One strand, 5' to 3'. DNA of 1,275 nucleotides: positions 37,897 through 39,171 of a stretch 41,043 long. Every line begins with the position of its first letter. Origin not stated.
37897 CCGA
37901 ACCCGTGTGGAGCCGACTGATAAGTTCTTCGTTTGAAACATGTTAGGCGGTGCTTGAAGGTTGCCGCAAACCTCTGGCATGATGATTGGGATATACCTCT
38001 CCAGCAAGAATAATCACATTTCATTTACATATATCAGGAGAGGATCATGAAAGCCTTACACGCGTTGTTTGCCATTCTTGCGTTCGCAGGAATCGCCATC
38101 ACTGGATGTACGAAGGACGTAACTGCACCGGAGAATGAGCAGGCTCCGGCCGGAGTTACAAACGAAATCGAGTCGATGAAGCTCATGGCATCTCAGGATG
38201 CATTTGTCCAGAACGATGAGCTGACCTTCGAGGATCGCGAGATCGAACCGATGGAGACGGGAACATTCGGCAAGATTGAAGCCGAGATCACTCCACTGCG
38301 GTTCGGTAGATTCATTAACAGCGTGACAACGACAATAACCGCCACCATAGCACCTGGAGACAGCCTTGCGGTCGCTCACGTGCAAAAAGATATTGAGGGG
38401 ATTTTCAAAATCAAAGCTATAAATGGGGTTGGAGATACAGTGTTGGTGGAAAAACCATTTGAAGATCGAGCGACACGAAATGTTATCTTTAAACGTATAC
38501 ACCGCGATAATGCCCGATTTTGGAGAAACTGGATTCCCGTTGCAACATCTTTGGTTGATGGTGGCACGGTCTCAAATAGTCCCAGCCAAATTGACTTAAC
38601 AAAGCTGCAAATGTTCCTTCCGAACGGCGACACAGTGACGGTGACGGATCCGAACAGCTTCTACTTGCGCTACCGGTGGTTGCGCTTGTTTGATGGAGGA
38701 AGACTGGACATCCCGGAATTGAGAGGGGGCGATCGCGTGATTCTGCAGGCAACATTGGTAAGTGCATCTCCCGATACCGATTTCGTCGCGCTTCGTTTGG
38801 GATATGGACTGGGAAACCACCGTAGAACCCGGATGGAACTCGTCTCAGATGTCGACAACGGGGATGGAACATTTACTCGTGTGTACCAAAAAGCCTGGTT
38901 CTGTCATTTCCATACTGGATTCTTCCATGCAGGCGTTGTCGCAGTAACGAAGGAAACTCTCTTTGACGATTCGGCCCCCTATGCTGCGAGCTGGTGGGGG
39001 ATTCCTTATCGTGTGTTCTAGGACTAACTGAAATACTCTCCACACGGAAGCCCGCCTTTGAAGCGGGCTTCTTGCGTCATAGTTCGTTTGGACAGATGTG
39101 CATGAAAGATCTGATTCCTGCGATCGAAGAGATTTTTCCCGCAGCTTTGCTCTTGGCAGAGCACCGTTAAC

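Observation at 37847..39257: Two -24/-12 promoters, each with the same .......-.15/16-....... element about 100 bp upstream, immediately after the EBP gene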

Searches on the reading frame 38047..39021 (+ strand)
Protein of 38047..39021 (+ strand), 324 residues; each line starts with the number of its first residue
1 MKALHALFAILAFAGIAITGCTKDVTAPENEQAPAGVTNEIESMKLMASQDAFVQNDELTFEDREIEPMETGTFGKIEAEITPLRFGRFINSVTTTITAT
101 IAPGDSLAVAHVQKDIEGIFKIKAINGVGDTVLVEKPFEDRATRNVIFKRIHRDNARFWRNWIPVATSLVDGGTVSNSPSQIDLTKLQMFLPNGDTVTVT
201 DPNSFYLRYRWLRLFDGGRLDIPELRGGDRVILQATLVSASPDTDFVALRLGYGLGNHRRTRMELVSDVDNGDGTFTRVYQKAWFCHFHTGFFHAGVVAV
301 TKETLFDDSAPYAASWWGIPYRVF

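Call 9: search_protein_families(library=pfam, proteins=[window:38047-39021:+], max_evalue=0.01)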
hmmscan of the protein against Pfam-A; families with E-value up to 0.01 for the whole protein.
window:38047-39021:+ (324 aa): 0 families

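Call 12: find_homologous_proteins(query=window:38047-39021:+, max_evalue=0.001)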
Query window:38047-39021:+ (324 aa): 327 proteins with E <= 0.001 among 5687 candidates; the best 120 are listed.
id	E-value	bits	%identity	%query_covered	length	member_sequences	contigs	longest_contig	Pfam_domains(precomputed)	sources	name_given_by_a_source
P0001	1.1e-203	693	93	100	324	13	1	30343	-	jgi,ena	-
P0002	2.3e-133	462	60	100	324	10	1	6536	-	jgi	-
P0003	2.5e-133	462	63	100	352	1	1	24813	-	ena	-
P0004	6.9e-132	458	60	100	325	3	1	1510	-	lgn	-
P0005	1.8e-131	456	61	100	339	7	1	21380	-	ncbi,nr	ncbi:MAG: hypothetical protein O7D34_11900 [Ignavibacteria bacterium]|nr:hypothetical protein [Ignav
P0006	1.6e-130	453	61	100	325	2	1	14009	-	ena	-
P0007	6.1e-130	451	61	100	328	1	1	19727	-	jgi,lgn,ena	-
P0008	1.4e-128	447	60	100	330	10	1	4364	-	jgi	-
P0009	9.1e-126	437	58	100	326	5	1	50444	-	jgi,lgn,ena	-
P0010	7.6e-125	434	57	100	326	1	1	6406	-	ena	-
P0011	1.4e-123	430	58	98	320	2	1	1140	-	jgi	-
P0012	2.7e-123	429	56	100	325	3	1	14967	-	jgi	jgi:hypothetical protein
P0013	4.2e-123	429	58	100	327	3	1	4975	-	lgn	-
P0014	8.7e-123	428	58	100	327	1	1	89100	-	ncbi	ncbi:MAG: hypothetical protein AB1428_07680 [Bacteroidota bacterium]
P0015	1.2e-122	427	59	100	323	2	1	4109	-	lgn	-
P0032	7.5e-119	415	57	98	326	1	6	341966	-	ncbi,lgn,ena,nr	ncbi:MAG: hypothetical protein IPI01_13165 [Ignavibacteriae bacterium]|nr:hypothetical protein [Igna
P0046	5.2e-118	412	57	100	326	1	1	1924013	-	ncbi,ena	-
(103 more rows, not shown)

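Call 15: find_related_loci(query=A2, collection=genome_contigs, flank=6000)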
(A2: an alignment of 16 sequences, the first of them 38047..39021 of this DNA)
Query A2 (324 aa) in genome_contigs; peptide patterns used: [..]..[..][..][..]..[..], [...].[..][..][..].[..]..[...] (x = any residue, [..] = any of these).
331 stretches matched a pattern; 35 encode a relative of the query (tblastn E <= 1e-3); 35 distinct loci.
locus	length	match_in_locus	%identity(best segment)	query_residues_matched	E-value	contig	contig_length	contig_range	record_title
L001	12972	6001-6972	92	1-324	0e+0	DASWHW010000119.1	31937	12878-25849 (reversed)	MAG TPA_asm: Bacteroidota bacterium isolate SMAG_U2852 k141_139946, whole genome shotgun sequence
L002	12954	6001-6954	57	8-324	3e-127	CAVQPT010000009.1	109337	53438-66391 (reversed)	MAG: uncultured Bacteroidetes bacterium isolate MFD09964.bin.3.183 genome assembly, contig: contig_55325, whole genome s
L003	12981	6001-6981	58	1-324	5e-127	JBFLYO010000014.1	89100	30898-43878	MAG: Bacteroidota bacterium isolate MAG087 MAG087_14, whole genome shotgun sequence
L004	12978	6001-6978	57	1-324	1e-123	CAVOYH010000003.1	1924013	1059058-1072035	MAG: uncultured Bacteroidetes bacterium isolate MFD09964.bin.2.229 genome assembly, contig: contig_3754, whole genome sh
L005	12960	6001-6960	57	2-324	1e-121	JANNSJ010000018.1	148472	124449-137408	MAG: Bacteroidota bacterium isolate SOY_31_metabat_225 SOY_31_k141_1248112, whole genome shotgun sequence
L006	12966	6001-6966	57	1-323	4e-121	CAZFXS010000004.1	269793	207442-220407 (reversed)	MAG TPA_asm: uncultured Chlorobiaceae bacterium isolate SRP237561_co1_246 genome assembly, contig: NODE_32_length_269793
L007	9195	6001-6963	57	1-324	1e-119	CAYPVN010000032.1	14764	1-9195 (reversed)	MAG TPA_asm: uncultured Chitinophagales bacterium isolate SRP119689_co1_59 genome assembly, contig: NODE_5792_length_147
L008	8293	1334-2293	54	7-324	9e-118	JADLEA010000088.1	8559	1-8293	MAG: Bacteroidetes bacterium isolate SJ300 c_000000200600, whole genome shotgun sequence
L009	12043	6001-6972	56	2-324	1e-117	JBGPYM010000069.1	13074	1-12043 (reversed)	MAG: Bacteroidota bacterium isolate OBJ1_062018_090_13 k141_284461_length_13074_cov_12.4225, whole genome shotgun sequen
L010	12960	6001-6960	57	7-323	2e-117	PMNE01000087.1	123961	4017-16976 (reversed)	MAG: Ignavibacteriae bacterium isolate fen_1260 73.20100900_E3D.23_contig_400, whole genome shotgun sequence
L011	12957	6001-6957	56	7-324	5e-117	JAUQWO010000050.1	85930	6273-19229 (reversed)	MAG: Bacteroidota bacterium isolate BIN5 contig_156351, whole genome shotgun sequence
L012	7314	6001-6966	50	1-324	9e-114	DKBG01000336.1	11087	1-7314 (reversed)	MAG TPA_asm: Ignavibacteria bacterium UBA6906 UBA6906_contig_50390, whole genome shotgun sequence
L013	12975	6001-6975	54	2-324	2e-113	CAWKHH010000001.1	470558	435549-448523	MAG: Ignavibacteriota bacterium isolate MFD05942.bin.1.310 genome assembly, contig: contig_11608, whole genome shotgun s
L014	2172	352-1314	53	2-324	6e-119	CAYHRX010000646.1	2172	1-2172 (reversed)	MAG TPA_asm: uncultured Chitinophagales bacterium isolate ERP119705_co14_37 genome assembly, contig: NODE_138969_length_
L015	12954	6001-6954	55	2-321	4e-111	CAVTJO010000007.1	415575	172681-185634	MAG: uncultured Bacteroidetes bacterium isolate MFD05942.bin.1.467 genome assembly, contig: contig_23051, whole genome s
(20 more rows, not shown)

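Call 24: find_encoding_contigs(protein=P0001, flank=10000, max_places=3)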
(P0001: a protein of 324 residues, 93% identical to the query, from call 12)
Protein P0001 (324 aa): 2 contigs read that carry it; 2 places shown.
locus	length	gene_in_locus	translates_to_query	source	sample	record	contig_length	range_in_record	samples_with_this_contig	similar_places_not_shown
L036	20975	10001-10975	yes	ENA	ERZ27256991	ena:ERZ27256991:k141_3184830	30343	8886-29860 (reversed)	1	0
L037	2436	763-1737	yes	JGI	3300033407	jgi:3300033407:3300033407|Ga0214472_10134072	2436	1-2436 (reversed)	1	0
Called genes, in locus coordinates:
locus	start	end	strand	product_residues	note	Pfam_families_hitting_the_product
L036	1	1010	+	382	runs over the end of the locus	PF10128:OpcA_G6PD_assem, PF20171:OpcA_G6PD_C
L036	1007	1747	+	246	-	PF01182:Glucosamine_iso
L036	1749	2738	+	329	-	PF02685:Glucokinase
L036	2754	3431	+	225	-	PF14512:TM1586_NiRdase (faint), PF00881:Nitroreductase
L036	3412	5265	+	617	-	PF25064:ARM_TT21_5th (faint), PF14561:TPR_20 (faint), PF25063:ARM_TT21_C (faint), PF00515:TPR_1 (faint), PF07719:TPR_2 (faint), PF23914:TPR_CcmH_CycH (weak), PF13432:TPR_16 (weak), PF25062:ARM_TT21_N (weak), +15 more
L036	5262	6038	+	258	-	PF14125:DUF4292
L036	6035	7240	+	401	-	PF01551:Peptidase_M23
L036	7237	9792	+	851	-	PF05226:CHASE2, PF00158:Sigma54_activat, PF14532:Sigma54_activ_2, PF07728:AAA_5, PF25601:AAA_lid_14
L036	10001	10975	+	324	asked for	-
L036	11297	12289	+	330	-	-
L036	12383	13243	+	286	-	-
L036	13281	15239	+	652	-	-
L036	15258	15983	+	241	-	-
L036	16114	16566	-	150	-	PF07719:TPR_2 (faint)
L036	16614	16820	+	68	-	-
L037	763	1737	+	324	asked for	-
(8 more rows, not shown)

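Call 25: find_encoding_contigs(protein=P0046, flank=10000, max_places=2)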
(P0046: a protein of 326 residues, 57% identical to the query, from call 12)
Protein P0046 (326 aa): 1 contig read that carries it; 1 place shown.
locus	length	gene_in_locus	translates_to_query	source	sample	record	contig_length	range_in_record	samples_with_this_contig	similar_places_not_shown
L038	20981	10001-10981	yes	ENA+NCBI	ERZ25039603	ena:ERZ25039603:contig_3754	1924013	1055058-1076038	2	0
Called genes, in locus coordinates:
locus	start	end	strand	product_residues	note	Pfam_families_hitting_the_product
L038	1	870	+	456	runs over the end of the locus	PF00664:ABC_membrane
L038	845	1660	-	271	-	-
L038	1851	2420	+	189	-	PF00316:FBPase, PF18913:FBPase_C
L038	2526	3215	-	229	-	PF13174:TPR_6 (faint), PF13432:TPR_16 (faint), PF00515:TPR_1 (faint), PF07719:TPR_2 (faint), PF14559:TPR_19 (weak)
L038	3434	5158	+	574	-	PF13371:TPR_9 (faint), PF00515:TPR_1 (faint), PF13429:TPR_15 (faint), PF20308:TPR-S (faint), PF14559:TPR_19, PF13432:TPR_16 (weak), PF14559:TPR_19 (weak), PF13424:TPR_12 (weak), +16 more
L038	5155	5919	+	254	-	PF14125:DUF4292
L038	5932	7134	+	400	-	PF01551:Peptidase_M23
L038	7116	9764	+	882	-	PF05226:CHASE2, PF00158:Sigma54_activat, PF07724:AAA_2 (weak), PF07728:AAA_5 (weak), PF14532:Sigma54_activ_2, PF25601:AAA_lid_14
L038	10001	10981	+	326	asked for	-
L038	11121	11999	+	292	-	-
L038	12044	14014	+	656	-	-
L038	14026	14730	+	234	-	-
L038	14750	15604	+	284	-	-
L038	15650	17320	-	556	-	PF00005:ABC_tran, PF02463:SMC_N (faint), PF13476:AAA_23 (faint), PF13304:AAA_21 (faint), PF12848:ABC_tran_Xtn, PF00005:ABC_tran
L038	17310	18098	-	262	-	PF01416:PseudoU_synth_1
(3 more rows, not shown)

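Call 26: find_encoding_contigs(protein=P0032, flank=10000, max_places=2)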
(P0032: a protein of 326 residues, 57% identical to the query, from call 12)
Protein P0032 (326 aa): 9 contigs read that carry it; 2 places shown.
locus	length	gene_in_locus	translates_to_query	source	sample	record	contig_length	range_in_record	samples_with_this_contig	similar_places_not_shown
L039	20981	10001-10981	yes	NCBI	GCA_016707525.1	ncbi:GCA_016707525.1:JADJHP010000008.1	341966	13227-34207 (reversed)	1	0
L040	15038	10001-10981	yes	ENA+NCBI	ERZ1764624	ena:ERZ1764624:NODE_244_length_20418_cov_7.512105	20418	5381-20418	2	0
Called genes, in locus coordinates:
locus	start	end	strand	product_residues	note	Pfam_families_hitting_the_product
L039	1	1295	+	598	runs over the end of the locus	PF00664:ABC_membrane, PF00005:ABC_tran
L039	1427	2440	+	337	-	PF00316:FBPase, PF18913:FBPase_C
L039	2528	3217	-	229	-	PF13432:TPR_16 (faint), PF00515:TPR_1 (faint), PF07719:TPR_2 (faint), PF14559:TPR_19 (weak), PF13174:TPR_6 (weak)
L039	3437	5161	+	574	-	PF00515:TPR_1 (faint), PF03704:BTAD (faint), PF20308:TPR-S (faint), PF13432:TPR_16 (weak), PF13428:TPR_14 (weak), PF13432:TPR_16 (weak), PF14559:TPR_19, PF13424:TPR_12 (weak), +17 more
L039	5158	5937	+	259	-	PF14125:DUF4292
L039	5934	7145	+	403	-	PF01551:Peptidase_M23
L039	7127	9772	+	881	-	PF05226:CHASE2, PF00158:Sigma54_activat, PF07728:AAA_5 (weak), PF14532:Sigma54_activ_2, PF25601:AAA_lid_14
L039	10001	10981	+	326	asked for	-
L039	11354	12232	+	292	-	-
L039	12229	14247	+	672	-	PF13729:TraF_2 (weak)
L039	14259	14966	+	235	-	-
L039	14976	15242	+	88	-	-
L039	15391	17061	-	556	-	PF00005:ABC_tran, PF02463:SMC_N (faint), PF13476:AAA_23 (faint), PF13304:AAA_21 (faint), PF12848:ABC_tran_Xtn, PF00005:ABC_tran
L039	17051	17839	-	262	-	PF01416:PseudoU_synth_1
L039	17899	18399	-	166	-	-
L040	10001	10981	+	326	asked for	-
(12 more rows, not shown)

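Call 30: search_protein_families(library=ncbifam, proteins=[window:38047-39021:+], max_evalue=0.01)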
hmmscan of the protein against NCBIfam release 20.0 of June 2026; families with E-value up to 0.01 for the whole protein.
window:38047-39021:+ (324 aa): 0 families

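Call 50: predict_structure(alignment_id=A3)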
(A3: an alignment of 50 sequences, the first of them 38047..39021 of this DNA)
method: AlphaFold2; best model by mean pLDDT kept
length: 324 residues; sequences in the alignment: 50
mean_pLDDT: 85.6   pTM: 0.79
mean pLDDT of the five models: 85.6, 84.6, 84.3, 83.4, 77.5
residues with pLDDT >= 90: 205; 70-90: 65; 50-70: 33; < 50: 21
segments of 3 or more residues with pLDDT < 50: 17-28, 71-77
pLDDT, mean of each block of 10 residues (from residue 1): 61 51 44 91 96 91 75 48 88 95 92 96 89 93 95 92 95 74 94 96 93 73 95 95 88 80 94 93 93 94 87 93 94
secondary structure, 60 per line:
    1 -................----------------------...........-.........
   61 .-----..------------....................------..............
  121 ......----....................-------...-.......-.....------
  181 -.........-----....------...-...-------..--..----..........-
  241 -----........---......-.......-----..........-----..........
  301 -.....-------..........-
elements in order: H2-17 H40-50 H52-61 E81-100 E107-126 E131-150 E162-168 E170-174 E182-190 E196-199 E206-208 E230-239 E246-253 E257-262 E264-270 E276-285 E291-300 H302-306 E314-323

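Call 53: fold_search(model_id=the predicted structure, library=pdb)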
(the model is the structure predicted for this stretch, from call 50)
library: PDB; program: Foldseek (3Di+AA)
matches with E <= 10: 1148; with E <= 0.001: 0
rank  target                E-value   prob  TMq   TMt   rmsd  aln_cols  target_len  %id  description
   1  2o26_U                2.8e-03  0.82  0.20  0.23  27.4       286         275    8  Structure of a class III RTK signaling assembly (released 2007-03-13)
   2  4kkq_B                4.6e-03  0.69  0.21  0.27  20.3       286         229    8  Crystal structure of Vibrio cholerae RbmA (crystal form 1) (released 2013-05-22)
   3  4p42_A                7.3e-03  0.10  0.11  0.09  30.4       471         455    7  Extended-Synaptotagmin 2, SMP - C2A - C2B Domains (released 2014-05-14)
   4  4be6_A                8.5e-03  0.57  0.20  0.27  21.1       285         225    9  V. cholera biofilm scaffolding protein RbmA (released 2013-12-18)
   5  8rxv_A                1.8e-02  0.80  0.21  0.31  12.6       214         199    9  TEAD2 with an inhibitor (released 2025-02-19)
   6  5g50_B                1.8e-02  0.38  0.20  0.26  19.3       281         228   10  Vibrio cholerae scaffolding protein RbmA in complex with magnesium. (released 2017-11-29)
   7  5xfm_B                1.9e-02  0.14  0.14  0.09  19.6       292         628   11  Crystal structure of beta-arabinopyranosidase (released 2018-02-28)
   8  5hnp_A                2.1e-02  1.00  0.28  0.53   5.8       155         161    7  The structure of the kdo-capped saccharide binding subunit of the O-12 specific ABC transporter, Wzt (released 2016-03-09)
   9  9x53                  2.1e-02  0.99  0.26  0.53   6.5       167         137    9  Crystal structure of RhoGDI2 in complex with Compound HR3119 (released 2025-10-29)
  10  2jhs                  2.2e-02  1.00  0.29  0.60   4.6       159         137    9  CRYSTAL STRUCTURE OF RHOGDI K135H,K138H,K141H MUTANT (released 2007-05-08)
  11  1kmt_A                2.2e-02  1.00  0.28  0.57   6.3       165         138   10  Crystal structure of RhoGDI Glu(154,155)Ala mutant (released 2002-12-11)
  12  5h1d                  2.2e-02  0.99  0.25  0.52   6.8       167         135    9  Crystal structure of C-terminal of RhoGDI2 (released 2016-10-26)
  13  7t2j_B                2.2e-02  0.60  0.18  0.26  16.4       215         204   12  Crystal Structure of TEAD2 in a covalent complex with TED-642 (released 2023-06-14)
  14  5emw_A                2.4e-02  0.54  0.19  0.26  13.4       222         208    9  Crystal structure of the palmitoylated human TEAD3 transcription factor (released 2015-12-23)
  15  9s64_B                2.6e-02  0.80  0.21  0.31  16.8       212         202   10  Human TEAD1 in complex with 2-(4-chloro-3-{3-methyl-5-[4-(trifluoromethyl)phenoxy]phenyl}-1H-pyrrolo[3,2-c]pyridin-1-y (released 2026-02-04)
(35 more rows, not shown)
